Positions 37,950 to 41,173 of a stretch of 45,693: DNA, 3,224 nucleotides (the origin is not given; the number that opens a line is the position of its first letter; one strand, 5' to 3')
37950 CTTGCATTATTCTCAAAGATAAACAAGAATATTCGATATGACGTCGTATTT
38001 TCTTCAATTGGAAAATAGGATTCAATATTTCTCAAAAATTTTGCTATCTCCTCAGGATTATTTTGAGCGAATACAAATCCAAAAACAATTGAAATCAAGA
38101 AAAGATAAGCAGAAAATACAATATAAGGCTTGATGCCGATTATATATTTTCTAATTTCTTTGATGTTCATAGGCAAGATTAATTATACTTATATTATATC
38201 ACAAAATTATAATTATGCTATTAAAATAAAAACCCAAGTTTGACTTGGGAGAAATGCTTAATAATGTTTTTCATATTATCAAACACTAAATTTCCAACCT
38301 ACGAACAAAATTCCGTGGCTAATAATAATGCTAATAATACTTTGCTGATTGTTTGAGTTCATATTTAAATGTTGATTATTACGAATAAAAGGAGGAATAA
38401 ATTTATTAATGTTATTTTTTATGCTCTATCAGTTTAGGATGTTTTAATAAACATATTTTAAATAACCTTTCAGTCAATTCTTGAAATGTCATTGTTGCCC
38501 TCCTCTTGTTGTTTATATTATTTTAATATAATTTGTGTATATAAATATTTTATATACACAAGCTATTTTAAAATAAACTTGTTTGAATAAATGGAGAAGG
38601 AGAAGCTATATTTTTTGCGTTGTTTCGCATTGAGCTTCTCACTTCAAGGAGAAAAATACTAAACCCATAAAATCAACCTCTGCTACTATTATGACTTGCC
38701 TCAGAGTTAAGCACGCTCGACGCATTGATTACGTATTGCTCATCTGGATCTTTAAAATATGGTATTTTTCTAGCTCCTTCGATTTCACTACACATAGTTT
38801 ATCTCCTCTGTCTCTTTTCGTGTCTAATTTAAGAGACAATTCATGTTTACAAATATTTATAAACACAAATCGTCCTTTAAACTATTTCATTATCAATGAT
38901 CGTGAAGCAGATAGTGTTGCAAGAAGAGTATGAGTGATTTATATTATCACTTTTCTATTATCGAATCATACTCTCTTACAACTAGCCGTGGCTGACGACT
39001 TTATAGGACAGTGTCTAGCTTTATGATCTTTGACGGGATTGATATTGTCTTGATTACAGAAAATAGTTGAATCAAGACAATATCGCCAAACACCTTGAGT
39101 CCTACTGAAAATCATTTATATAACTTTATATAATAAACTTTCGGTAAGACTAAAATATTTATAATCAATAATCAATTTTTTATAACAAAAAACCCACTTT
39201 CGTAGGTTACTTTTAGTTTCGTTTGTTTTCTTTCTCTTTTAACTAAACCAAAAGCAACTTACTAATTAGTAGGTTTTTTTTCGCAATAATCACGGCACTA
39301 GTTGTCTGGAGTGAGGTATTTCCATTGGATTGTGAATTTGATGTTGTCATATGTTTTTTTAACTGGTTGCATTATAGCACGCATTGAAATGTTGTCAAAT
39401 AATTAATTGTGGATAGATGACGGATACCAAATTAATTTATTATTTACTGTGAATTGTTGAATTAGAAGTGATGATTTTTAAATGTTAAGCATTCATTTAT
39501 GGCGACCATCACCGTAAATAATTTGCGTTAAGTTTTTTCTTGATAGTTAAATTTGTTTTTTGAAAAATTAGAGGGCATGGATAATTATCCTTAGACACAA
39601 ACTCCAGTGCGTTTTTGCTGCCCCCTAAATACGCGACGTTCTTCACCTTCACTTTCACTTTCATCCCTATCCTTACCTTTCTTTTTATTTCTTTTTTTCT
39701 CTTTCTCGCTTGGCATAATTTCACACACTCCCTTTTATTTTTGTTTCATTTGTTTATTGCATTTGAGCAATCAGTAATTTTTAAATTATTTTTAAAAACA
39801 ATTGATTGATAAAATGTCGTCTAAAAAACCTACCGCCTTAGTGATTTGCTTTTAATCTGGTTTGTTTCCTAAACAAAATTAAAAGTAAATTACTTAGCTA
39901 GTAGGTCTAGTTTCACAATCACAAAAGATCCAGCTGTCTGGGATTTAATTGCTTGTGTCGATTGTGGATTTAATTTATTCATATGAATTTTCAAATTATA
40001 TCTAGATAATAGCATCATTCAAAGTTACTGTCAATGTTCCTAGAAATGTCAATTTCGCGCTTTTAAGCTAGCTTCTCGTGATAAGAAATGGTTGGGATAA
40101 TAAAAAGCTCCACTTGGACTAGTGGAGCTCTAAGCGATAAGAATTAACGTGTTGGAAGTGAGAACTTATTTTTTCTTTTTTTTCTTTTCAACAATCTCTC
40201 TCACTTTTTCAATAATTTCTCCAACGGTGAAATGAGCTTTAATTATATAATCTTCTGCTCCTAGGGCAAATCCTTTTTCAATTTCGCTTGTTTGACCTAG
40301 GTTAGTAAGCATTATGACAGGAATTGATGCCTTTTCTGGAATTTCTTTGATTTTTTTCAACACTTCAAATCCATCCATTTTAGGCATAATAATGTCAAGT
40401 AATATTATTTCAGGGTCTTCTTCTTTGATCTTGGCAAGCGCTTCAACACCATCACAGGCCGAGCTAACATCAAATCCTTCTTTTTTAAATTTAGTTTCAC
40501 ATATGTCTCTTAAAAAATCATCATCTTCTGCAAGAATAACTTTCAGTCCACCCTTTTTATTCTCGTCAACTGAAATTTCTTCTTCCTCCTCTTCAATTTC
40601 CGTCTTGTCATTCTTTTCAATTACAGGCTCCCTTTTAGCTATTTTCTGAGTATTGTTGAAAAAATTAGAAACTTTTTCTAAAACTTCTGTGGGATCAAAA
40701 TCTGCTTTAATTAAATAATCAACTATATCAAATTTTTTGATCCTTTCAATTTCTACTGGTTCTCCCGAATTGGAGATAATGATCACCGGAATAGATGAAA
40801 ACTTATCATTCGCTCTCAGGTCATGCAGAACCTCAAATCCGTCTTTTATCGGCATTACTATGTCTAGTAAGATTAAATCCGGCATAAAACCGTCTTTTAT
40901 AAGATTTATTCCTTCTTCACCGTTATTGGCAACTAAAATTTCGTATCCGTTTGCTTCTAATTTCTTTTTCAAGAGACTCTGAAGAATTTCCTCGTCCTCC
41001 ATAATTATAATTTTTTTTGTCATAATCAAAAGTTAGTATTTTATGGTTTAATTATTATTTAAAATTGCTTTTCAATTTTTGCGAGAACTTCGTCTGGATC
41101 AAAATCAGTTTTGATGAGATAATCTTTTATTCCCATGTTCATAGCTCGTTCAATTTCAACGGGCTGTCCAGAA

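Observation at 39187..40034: Two paralogous units of about 175 nt, each running from promoter to terminator (P2 and P3)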

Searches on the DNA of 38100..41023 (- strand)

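Call 9: search_rna_families(source=window, start=38100, end=40300, threshold=evalue, max_evalue=10)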
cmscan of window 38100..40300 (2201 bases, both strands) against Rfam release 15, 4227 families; matches with E-value up to 10: 24.
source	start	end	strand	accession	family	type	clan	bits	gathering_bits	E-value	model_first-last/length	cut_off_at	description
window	38826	38883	-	RF04225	MIR7502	Gene; miRNA;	-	27.9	71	1.8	1-143/143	no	MIR7502 microRNA precursor family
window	39189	39277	-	RF04205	MIR2606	Gene; miRNA;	-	27.4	139.7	0.26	1-165/165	no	MIR2606 microRNA precursor family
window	38828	38880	+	RF03686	mir-9424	Gene; miRNA;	-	26.7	90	0.0083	1-68/68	no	mir-9424 microRNA precursor family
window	39189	39277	+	RF04205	MIR2606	Gene; miRNA;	-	26.7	139.7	0.37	1-165/165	no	MIR2606 microRNA precursor family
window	39826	39908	-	RF04205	MIR2606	Gene; miRNA;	-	26.4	139.7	0.42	1-165/165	no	MIR2606 microRNA precursor family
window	39824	39910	-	RF03664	MIR6288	Gene; miRNA;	-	24.6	74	0.065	1-92/92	no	MIR6288 microRNA precursor family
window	39767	39809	+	RF00207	K10_TLS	Cis-reg;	-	23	43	0.12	1-48/48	no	K10 transport/localisation element (TLS)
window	38533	38570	+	RF01464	rliA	Gene; sRNA;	-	21.8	50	0.15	1-224/224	no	Listeria sRNA rliA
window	39825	39909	+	RF04205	MIR2606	Gene; miRNA;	-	21.8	139.7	4.1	1-165/165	no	MIR2606 microRNA precursor family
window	39954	40023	-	RF01165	sn2317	Gene; snRNA; snoRNA; CD-box;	-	21.6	50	0.71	1-70/70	no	Small nucleolar RNA sn2317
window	39183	39284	-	RF04157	MIR9486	Gene; miRNA;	-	20.8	100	0.49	1-119/119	no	MIR9486 microRNA precursor family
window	38825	38884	-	RF04161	mir-3688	Gene; miRNA;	-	20.7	84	0.6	1-88/88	no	mir-3688 microRNA precursor family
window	39186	39276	-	RF02747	FtrA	Gene; sRNA;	-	20.3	134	8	1-111/111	no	Francisella sRNA A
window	38824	38882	-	RF03474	mir-4766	Gene; miRNA;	-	19.9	72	1.3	1-56/56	no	mir-4766 microRNA precursor family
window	39187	39279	-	RF04262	MIR1319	Gene; miRNA;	-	19.8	116.6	2.4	20-102/119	no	MIR1319 microRNA precursor family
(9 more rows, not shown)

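Call 70: build_rna_model(alignment_id=A3)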
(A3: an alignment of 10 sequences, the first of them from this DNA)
Model R1 built from alignment A3 (10 sequences, 222 columns); structure: RNAalifold consensus.
model positions 182; base pairs 41; branch points 1; effective number of sequences 2.12; information 0.59 bits per position. Calibrated on 0.2 Mb of random sequence (short: E-values are rough).
structure used (alignment columns):
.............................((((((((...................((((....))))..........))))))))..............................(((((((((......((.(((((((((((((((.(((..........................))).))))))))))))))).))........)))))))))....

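Call 71: search_with_rna_model(model_id=R1, sources=[window, L003, L004, L005, L007, L009, L011, L012, L013, L014, L015, L016, L017, L018, L019, L020, L021, L022, L023, L024, L025, L026, L027, L028, L029, L030, L031, L032, L033, L034, L035, L036, L037, L038, L039, L040, L041, L042, L043, L044, L045, L046, L047, L048, L049, L050, L051, L052, L053, L054, L055, L056, L057, L058, L059, L060, L061, L062, L063, L064, L065, L066, L067, L068, L069, L070, L071, L072, L073, L074, L075, L076, L077, L078, L079, L080, L081, L082, L083, L084, L085, L086, L087, L088, L089, L091, L092, L093, L095, L096], max_evalue=1)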
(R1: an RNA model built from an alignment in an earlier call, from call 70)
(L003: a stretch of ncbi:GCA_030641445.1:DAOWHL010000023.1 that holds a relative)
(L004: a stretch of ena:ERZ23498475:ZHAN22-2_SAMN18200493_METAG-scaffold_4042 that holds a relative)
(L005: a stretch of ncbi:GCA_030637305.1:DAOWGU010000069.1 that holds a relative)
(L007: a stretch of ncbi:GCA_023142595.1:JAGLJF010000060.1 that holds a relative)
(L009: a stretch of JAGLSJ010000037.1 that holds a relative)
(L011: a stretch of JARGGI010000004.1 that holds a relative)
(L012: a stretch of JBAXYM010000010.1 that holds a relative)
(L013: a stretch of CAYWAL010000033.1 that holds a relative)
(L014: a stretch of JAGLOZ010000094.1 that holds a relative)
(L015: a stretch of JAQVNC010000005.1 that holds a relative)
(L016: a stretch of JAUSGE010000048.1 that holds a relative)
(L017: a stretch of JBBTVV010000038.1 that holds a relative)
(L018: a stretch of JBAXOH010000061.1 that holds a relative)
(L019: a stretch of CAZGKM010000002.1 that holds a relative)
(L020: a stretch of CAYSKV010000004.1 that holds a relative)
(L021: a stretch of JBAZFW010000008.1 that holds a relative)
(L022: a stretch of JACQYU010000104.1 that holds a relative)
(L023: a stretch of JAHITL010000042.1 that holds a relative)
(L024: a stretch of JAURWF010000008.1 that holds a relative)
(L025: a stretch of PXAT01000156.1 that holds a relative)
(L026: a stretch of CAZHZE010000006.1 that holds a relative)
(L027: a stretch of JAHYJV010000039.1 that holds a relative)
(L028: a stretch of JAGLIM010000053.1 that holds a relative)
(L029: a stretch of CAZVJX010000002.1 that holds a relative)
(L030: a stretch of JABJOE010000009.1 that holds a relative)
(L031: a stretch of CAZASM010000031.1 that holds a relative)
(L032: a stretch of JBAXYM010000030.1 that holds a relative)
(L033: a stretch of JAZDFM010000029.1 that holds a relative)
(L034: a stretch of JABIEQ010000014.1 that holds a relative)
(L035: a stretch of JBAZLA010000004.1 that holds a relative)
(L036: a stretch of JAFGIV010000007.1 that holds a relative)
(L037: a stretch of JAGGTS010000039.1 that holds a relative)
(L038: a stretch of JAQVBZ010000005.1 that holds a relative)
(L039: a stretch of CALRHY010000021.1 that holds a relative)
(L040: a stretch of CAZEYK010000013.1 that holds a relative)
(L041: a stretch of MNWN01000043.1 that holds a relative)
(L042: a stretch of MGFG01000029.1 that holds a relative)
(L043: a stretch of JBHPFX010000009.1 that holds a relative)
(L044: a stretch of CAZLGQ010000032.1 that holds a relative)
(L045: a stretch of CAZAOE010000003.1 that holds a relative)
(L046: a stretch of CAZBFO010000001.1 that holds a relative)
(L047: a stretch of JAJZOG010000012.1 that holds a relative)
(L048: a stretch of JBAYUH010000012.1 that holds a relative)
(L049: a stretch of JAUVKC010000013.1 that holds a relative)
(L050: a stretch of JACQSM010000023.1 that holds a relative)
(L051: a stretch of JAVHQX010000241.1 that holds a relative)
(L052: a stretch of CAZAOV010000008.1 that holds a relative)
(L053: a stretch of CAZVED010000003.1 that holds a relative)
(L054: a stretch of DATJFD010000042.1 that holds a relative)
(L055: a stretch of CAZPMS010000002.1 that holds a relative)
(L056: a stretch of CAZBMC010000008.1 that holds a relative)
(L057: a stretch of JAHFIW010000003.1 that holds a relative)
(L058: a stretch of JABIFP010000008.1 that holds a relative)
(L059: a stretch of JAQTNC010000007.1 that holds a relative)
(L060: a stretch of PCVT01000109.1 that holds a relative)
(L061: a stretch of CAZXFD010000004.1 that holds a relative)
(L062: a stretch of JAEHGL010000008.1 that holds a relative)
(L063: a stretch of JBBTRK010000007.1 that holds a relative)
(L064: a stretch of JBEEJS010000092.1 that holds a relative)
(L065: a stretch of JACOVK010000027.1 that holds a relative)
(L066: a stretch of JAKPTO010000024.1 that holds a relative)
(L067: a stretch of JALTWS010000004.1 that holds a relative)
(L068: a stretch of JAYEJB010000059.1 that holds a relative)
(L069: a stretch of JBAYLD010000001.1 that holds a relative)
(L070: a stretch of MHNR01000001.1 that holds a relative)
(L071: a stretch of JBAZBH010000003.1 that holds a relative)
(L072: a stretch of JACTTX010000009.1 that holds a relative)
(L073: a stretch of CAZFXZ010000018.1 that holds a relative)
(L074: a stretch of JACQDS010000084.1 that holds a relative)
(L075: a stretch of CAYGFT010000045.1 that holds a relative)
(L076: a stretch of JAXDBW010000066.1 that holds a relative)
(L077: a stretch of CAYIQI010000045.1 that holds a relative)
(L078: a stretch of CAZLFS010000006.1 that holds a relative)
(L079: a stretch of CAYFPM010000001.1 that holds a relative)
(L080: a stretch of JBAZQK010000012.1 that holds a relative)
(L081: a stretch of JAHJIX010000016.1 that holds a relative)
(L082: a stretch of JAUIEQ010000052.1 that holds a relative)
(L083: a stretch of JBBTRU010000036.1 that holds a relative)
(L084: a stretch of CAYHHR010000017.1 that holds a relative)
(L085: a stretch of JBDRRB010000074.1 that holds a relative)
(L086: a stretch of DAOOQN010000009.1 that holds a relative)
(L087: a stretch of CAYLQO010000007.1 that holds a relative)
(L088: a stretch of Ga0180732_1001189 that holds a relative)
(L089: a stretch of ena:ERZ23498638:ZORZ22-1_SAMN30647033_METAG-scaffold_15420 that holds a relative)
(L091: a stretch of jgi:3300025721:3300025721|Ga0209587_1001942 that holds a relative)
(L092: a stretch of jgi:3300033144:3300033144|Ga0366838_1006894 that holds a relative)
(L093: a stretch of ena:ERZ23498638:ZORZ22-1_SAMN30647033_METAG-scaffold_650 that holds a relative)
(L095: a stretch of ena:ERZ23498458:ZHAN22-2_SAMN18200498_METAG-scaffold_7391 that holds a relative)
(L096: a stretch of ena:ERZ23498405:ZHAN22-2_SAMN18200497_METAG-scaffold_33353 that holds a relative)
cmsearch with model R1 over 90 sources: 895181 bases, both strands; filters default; matches with E-value up to 1: 25.
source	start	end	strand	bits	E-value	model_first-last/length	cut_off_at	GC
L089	2096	2272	+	176.1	3.2e-33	1-182/182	no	0.27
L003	5936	6112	+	172.8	1.6e-32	1-182/182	no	0.29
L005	6972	7148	+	172.8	1.6e-32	1-182/182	no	0.29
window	39823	39997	-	162.7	2e-30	1-182/182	no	0.3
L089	2813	2990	+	161.6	3.4e-30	1-182/182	no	0.3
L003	6576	6754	+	161.6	3.4e-30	1-182/182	no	0.26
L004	8149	8333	+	159.4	9.7e-30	1-182/182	no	0.27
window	39187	39365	-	155.4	6.7e-29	1-182/182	no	0.32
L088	21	210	-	155.3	6.8e-29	1-182/182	no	0.32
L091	5764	5940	+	146.3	5.1e-27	1-182/182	no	0.29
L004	5852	6061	+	129.6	1.5e-23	1-182/182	no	0.25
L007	6972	7134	+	106.6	9.5e-19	1-161/182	3'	0.31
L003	6025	6112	-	58.7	8.6e-09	87-179/182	no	0.3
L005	7061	7148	-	58.7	8.6e-09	87-179/182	no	0.3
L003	6662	6784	-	58.3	1.1e-08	1-182/182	no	0.24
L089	2899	3029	-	58.1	1.2e-08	1-182/182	no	0.24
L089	2185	2272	-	57.1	1.9e-08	87-179/182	no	0.26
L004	8236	8329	-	56.9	2.1e-08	91-178/182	no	0.28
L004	5968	6061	-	56.3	2.7e-08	87-179/182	no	0.26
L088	1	124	+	38.4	0.00015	65-182/182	5'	0.31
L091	5850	5974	-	36.5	0.00037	1-182/182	no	0.3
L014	1600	1761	+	25.4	0.074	1-182/182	no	0.28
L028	2449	2622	+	24.9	0.094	1-182/182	no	0.3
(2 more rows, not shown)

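Call 79: search_with_rna_model(model_id=R1, source=L097, max_evalue=1)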
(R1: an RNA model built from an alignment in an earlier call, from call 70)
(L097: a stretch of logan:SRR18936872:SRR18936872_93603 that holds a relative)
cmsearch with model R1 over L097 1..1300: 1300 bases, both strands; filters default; matches with E-value up to 1: 4.
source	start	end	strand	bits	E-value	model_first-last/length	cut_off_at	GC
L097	197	382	+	160.2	9.6e-33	1-182/182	no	0.26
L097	286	379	-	54.4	1e-10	90-179/182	no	0.22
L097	1017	1155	+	21.6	0.00065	1-182/182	no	0.29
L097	1179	1225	+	7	0.73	1-182/182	no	0.21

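Call 81: search_with_rna_model(model_id=R1, source=window, start=38100, end=40200, max_evalue=10, filters=off, show_alignments=4)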
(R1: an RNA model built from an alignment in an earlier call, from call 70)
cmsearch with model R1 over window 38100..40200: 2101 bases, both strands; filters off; matches with E-value up to 10: 25.
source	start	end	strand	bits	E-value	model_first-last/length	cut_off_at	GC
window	39823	39997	-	162.7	4.6e-33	1-182/182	no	0.3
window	39187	39365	-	155.4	1.6e-31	1-182/182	no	0.32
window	39791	39911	+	51.9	5.3e-10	1-182/182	no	0.28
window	39146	39279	+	51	8.3e-10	1-182/182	no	0.23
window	40103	40192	-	17.2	0.0088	1-182/182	no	0.34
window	39043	39082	+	13.2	0.061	115-154/182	no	0.25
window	39023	39177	-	12.7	0.076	1-182/182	no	0.26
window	40077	40176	+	10.8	0.19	1-182/182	no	0.37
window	38288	38377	-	8.5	0.57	1-182/182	no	0.28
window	38599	38758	-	8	0.71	1-182/182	no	0.38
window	38825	38884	-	7.7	0.82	98-171/182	no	0.22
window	38526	38616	+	7.6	0.9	1-182/182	no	0.19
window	38388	38425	-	7.6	0.9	1-182/182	no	0.18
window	38202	38277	-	7.1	1.1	1-182/182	no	0.22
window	38431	38463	-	6.8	1.3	1-182/182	no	0.15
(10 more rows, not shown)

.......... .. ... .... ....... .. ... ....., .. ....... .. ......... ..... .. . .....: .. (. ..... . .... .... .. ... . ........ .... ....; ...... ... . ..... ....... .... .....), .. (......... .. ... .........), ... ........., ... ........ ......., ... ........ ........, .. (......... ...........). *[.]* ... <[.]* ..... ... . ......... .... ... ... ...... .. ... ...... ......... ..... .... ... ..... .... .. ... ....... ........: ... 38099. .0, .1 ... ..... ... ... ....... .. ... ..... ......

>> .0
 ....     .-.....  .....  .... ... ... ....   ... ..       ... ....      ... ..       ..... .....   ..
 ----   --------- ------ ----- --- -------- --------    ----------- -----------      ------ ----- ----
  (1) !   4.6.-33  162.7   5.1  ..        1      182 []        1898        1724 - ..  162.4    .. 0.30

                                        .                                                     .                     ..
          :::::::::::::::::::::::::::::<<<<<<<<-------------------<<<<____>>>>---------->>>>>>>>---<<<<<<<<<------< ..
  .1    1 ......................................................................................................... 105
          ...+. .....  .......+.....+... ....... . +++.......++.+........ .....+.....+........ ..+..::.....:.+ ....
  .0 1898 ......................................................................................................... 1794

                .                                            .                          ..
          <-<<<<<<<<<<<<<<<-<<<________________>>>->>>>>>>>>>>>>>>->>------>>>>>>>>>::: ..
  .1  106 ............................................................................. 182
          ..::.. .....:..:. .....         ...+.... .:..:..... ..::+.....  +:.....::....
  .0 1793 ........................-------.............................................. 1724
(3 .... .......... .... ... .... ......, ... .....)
